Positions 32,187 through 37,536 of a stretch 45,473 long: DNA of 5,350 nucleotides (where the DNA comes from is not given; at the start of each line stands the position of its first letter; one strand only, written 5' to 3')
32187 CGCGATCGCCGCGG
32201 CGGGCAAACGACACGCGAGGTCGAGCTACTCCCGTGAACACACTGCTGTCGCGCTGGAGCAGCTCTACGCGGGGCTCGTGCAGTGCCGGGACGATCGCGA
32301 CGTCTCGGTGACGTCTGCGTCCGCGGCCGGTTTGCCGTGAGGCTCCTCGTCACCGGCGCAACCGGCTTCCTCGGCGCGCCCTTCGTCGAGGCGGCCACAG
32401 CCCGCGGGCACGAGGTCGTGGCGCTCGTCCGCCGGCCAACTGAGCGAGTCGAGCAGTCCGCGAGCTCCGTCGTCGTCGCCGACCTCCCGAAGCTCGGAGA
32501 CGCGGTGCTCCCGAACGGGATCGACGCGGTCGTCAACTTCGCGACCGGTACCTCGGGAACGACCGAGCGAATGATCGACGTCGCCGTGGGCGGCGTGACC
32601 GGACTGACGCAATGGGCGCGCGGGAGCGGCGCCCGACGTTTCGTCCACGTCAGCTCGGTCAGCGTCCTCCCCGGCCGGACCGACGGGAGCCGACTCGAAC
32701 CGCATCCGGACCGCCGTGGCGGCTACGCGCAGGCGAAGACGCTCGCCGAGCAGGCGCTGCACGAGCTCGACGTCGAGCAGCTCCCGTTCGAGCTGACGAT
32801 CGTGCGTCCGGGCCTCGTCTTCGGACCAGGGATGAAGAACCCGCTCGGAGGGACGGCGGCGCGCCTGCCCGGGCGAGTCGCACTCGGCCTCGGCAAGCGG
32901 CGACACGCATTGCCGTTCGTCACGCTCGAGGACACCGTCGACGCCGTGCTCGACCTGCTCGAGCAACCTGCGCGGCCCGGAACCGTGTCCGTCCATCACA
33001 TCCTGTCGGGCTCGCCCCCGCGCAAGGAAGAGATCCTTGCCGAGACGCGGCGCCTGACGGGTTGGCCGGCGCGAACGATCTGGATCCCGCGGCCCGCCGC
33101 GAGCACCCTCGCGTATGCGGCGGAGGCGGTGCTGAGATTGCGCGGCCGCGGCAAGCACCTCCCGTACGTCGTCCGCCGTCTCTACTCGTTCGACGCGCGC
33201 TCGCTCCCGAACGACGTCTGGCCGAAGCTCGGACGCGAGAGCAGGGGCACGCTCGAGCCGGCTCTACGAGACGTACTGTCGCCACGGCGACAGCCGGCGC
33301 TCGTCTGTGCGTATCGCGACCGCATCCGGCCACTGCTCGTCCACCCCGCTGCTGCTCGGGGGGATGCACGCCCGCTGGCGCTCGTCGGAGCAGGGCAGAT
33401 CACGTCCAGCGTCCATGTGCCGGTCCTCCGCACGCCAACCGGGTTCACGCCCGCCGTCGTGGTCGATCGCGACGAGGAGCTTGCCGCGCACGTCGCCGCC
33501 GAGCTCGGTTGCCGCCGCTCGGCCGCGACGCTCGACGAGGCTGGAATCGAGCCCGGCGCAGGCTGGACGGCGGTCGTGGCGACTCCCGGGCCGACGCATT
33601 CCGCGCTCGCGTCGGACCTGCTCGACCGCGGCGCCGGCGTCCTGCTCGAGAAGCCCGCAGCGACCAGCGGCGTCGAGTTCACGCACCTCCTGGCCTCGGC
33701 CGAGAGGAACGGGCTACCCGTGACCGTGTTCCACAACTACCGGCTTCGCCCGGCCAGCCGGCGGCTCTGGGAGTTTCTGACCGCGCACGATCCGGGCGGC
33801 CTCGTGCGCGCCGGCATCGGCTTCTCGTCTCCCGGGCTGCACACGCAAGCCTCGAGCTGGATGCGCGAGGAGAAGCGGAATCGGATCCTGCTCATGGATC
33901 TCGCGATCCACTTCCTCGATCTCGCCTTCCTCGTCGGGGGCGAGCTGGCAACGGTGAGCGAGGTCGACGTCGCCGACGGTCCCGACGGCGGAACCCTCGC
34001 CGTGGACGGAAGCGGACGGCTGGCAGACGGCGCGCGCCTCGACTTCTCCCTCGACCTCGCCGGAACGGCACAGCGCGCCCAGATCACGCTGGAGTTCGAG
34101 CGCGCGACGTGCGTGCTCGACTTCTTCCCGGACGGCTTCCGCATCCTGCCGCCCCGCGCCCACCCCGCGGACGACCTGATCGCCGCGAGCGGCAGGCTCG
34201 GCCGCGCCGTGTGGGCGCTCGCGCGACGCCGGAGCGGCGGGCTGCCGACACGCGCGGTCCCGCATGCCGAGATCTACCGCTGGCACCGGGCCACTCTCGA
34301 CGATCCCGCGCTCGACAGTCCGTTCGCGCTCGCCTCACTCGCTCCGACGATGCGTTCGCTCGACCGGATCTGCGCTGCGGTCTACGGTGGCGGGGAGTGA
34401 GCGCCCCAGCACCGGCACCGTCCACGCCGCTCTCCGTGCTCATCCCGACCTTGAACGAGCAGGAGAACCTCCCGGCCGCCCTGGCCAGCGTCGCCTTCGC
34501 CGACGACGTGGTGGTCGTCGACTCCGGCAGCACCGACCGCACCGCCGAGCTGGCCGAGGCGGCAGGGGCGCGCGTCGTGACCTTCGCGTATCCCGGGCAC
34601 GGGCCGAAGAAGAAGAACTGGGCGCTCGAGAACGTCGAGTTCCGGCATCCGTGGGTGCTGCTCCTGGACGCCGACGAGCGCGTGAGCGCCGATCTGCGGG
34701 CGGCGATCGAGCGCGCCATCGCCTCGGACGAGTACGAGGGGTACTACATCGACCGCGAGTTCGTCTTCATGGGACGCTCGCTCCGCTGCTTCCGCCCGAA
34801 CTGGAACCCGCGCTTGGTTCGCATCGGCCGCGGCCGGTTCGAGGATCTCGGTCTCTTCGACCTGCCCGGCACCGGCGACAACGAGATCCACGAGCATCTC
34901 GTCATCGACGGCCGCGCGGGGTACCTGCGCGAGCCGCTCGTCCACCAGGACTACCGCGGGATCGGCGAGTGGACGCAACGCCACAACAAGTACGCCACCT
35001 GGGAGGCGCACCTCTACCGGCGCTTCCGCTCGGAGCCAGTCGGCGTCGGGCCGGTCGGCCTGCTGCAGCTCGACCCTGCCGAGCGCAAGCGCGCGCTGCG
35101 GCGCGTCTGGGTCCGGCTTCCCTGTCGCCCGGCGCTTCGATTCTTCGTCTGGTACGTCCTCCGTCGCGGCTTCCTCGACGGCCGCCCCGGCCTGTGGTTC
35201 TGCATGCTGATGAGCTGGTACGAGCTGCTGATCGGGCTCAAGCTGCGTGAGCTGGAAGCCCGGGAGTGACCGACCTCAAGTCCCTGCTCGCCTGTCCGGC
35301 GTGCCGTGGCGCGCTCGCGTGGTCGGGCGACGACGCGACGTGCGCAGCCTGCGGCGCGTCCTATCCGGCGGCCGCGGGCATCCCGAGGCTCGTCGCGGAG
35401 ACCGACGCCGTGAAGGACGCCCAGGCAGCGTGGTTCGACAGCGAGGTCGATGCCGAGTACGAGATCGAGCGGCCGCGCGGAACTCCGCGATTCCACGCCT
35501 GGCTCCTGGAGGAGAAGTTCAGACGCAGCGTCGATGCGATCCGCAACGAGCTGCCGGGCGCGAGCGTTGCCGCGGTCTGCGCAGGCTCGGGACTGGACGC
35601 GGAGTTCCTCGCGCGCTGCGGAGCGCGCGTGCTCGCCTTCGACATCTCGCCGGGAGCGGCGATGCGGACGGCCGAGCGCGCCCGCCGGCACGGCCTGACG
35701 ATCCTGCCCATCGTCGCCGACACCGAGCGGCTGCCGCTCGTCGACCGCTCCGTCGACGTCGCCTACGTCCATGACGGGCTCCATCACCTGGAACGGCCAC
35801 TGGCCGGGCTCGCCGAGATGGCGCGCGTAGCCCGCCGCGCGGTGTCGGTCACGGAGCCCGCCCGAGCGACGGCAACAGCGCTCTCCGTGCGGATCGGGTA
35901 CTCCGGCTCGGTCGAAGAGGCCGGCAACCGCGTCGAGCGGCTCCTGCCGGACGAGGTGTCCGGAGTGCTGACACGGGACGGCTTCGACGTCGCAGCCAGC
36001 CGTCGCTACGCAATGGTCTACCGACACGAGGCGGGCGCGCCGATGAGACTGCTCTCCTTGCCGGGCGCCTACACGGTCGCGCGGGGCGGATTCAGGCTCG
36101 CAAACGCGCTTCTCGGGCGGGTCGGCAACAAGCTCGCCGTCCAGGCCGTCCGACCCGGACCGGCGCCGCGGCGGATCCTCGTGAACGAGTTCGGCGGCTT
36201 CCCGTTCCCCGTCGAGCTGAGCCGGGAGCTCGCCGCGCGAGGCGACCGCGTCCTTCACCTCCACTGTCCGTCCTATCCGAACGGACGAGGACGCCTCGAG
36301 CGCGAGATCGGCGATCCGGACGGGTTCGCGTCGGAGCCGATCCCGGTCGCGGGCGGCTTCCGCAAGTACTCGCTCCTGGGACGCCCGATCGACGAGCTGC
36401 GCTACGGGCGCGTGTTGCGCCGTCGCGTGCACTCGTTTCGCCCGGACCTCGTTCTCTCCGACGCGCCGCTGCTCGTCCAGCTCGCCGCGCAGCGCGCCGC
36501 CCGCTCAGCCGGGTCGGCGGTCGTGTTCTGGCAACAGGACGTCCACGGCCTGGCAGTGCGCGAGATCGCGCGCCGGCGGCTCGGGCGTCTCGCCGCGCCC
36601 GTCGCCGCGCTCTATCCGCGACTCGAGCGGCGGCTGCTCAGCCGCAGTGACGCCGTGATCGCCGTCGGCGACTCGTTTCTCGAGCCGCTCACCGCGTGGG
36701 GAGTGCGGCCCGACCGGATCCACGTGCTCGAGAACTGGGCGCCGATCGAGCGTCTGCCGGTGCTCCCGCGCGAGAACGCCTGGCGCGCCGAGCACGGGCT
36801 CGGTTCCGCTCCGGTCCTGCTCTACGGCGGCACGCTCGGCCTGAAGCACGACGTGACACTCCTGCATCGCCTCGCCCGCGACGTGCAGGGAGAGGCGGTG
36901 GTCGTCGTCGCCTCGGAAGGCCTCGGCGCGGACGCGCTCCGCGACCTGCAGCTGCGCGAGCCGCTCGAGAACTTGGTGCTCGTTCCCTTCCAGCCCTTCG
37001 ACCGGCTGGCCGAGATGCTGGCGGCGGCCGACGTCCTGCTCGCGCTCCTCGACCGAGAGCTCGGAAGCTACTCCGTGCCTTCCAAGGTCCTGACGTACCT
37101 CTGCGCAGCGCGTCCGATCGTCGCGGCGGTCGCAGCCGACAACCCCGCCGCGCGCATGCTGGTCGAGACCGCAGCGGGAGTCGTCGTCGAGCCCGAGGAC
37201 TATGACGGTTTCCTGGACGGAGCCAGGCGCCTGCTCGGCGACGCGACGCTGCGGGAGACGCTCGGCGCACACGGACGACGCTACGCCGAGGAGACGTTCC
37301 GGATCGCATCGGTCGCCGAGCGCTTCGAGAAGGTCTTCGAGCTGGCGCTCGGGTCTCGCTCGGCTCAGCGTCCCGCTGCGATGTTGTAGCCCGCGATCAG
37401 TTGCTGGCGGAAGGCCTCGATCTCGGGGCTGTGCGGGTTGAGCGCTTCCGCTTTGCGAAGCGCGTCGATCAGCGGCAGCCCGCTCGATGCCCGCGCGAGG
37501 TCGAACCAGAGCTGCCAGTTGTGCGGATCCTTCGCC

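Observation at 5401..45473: A ~40-kb Wzx/Wzy glycan locus combining UDP-, GDP- and CDP-activated unusual sugars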

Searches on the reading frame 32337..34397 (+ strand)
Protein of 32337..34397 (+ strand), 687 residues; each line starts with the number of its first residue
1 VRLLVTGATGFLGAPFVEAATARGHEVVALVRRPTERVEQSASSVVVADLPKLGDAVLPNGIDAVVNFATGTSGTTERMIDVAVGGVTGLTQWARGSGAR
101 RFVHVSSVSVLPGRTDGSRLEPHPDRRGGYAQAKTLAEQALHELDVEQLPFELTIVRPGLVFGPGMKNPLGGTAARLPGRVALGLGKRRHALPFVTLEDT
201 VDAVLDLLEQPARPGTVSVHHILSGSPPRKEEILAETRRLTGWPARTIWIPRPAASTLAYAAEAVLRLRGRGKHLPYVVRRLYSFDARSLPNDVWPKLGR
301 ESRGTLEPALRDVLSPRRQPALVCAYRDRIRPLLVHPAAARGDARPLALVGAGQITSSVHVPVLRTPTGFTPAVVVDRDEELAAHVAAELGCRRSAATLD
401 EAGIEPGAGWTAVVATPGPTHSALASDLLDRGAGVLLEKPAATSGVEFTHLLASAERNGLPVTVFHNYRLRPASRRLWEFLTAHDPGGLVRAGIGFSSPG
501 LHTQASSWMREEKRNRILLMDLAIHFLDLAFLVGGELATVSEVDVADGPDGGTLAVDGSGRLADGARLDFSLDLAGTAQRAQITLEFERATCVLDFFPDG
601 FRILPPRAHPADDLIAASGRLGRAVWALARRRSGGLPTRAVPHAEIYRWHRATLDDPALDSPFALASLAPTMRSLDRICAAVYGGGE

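Call 9: search_protein_families(library=pfam, proteins=[window:32337-34397:+])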
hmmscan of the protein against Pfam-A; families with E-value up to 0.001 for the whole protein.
window:32337-34397:+ (687 aa): 8 families
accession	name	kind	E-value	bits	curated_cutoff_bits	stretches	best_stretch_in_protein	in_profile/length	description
PF01370.27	Epimerase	-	9.3e-24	84.6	20.9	1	4-213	2-230/240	NAD dependent epimerase/dehydratase family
PF01408.29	GFO_IDH_MocA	-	5.5e-17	63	24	1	348-466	4-120/120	Oxidoreductase family, NAD-binding Rossmann fold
PF13460.12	NAD_binding_10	-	5.1e-14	53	27.2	1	7-160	1-145/184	NAD(P)H-binding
PF07993.18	NAD_binding_4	-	3.2e-11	43.3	20.1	1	62-174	89-216/258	Male sterility protein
PF04321.23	RmlD_sub_bind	-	4.3e-10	39.6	27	1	1-222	1-212/287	RmlD substrate binding domain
PF05368.20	NmrA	-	3.3e-05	24.1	27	1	2-41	4-44/298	NmrA-like family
PF16363.11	GDP_Man_Dehyd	-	0.0002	21.4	27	1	4-138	1-161/332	GDP-mannose 4,6 dehydratase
PF01073.25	3Beta_HSD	-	0.00029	20.4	22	1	4-167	1-187/280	3-beta hydroxysteroid dehydrogenase/isomerase family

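Call 11: search_protein_families(library=ncbifam, proteins=[window:32337-34397:+], max_evalue=0.00001)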
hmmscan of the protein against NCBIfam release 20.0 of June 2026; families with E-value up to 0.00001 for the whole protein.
window:32337-34397:+ (687 aa): 12 families
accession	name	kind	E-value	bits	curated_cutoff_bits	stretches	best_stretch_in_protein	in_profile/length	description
TIGR03466.1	HpnA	hypoth_equivalog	1.1e-17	63.9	367.65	1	2-271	2-276/327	hopanoid-associated sugar epimerase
TIGR01746.1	Thioester-redct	subfamily_domain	1.2e-15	57.7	213.35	1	4-213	3-252/371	thioester reductase domain-containing protein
NF042422.1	oxyalk_red_OleD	equivalog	4.7e-15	55.8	580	1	1-269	1-281/329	2-alkyl-3-oxoalkanoate reductase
NF052578.1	StrlDmthSdmBMthl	equivalog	6.9e-14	52.3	600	1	1-259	1-263/328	sterol demethylase protein SdmB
NF058621.1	DiazavRedAvaA7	equivalog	7.4e-12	45.5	400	1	1-212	1-223/304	3-diazoavenalumate denitrifying reductase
TIGR01777.1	yfcH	hypoth_equivalog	3.3e-10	40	207.35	1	4-219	2-222/292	TIGR01777 family oxidoreductase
TIGR04380.1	myo_inos_iolG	equivalog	2e-08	33.5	355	1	347-540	4-192/330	inositol 2-dehydrogenase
NF042423.1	oxyalk_red_Shew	equivalog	6.9e-08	31.9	580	1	2-165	10-178/331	2-alkyl-3-oxoalkanoate reductase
NF041392.1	XylDh_Gfo6_Halo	equivalog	1.1e-06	27.7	350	1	347-482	19-156/350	D-xylose 1-dehydrogenase Gfo6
NF008607.0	PRK11579.1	subfamily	1.5e-06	27.5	330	1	348-546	8-200/346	oxidoreductase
NF040723.1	UDP-GlcNAcDh_Arch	equivalog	1.6e-06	27.8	450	1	412-537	64-181/302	UDP-N-acetylglucosamine 3-dehydrogenase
NF052479.1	LevoglcsnDh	equivalog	6.5e-06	25.1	650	0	364-479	28-144/386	levoglucosan dehydrogenase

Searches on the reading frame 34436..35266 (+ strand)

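Call 9: search_protein_families(library=pfam, proteins=[window:34436-35266:+])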
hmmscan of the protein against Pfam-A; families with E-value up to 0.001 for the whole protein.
window:34436-35266:+ (277 aa): 1 family
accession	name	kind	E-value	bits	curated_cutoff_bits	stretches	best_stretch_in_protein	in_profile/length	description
PF00535.33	Glycos_transf_2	-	1e-11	45.5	23.3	1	2-136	3-145/168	Glycosyl transferase family 2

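Call 72: search_protein_families(library=ncbifam, proteins=[window:34436-35266:+], max_evalue=1e-10)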
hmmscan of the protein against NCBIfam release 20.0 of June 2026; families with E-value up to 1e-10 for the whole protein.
window:34436-35266:+ (277 aa): 1 family
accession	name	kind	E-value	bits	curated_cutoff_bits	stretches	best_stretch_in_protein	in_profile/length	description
TIGR04283.1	glyco_like_mftF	equivalog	1.4e-12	47.7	182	1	2-120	4-122/221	TIGR04283 family arsenosugar biosynthesis glycosyltransferase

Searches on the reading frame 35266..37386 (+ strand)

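Call 9: search_protein_families(library=pfam, proteins=[window:35266-37386:+])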
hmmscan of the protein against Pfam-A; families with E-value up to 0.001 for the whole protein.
window:35266-37386:+ (707 aa): 8 families
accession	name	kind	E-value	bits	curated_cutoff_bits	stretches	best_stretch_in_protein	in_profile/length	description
PF13579.12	Glyco_trans_4_4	-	1.9e-16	61.3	29.7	1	317-491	9-158/158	Glycosyl transferase 4-like domain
PF13439.12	Glyco_transf_4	-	3.4e-15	56.9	28.5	1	316-495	9-169/170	Glycosyltransferase Family 4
PF08241.18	Methyltransf_11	-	9e-14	52.3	21.2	1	106-190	5-88/95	Methyltransferase domain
PF13649.12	Methyltransf_25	-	2e-13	51.3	27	1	102-190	2-94/97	Methyltransferase domain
PF13692.12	Glyco_trans_1_4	-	1.2e-07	32.5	27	1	516-659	2-142/142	Glycosyl transferases group 1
PF00534.26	Glycos_transf_1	-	1.5e-06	28.3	26.4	1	505-672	4-171/172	Glycosyl transferases group 1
PF08242.18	Methyltransf_12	-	2.5e-06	28.5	30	1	106-190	5-93/98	Methyltransferase domain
PF01209.24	Ubie_methyltran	-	0.00089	19.1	20.1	0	83-191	33-145/233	ubiE/COQ5 methyltransferase family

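Call 72: search_protein_families(library=ncbifam, proteins=[window:35266-37386:+], max_evalue=1e-10)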
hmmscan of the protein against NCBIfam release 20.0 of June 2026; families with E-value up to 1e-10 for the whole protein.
window:35266-37386:+ (707 aa): 4 families
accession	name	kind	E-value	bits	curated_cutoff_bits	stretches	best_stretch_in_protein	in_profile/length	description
NF007640.0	PRK10307.1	subfamily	1.2e-36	126.5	276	1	389-691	103-404/411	WcaI family glycosyltransferase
TIGR04007.1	wcaI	equivalog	1.9e-14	53.1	800.45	1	391-686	104-400/407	colanic acid biosynthesis glycosyltransferase WcaI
TIGR04063.1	stp3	hypoth_equivalog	1.4e-13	50.6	442.05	1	383-693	83-394/397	TIGR04063 family PEP-CTERM/XrtA system glycosyltransferase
NF001241.0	PRK00216.1-2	equivalog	2.3e-11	43.8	327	1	82-194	36-144/231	demethylmenaquinone methyltransferase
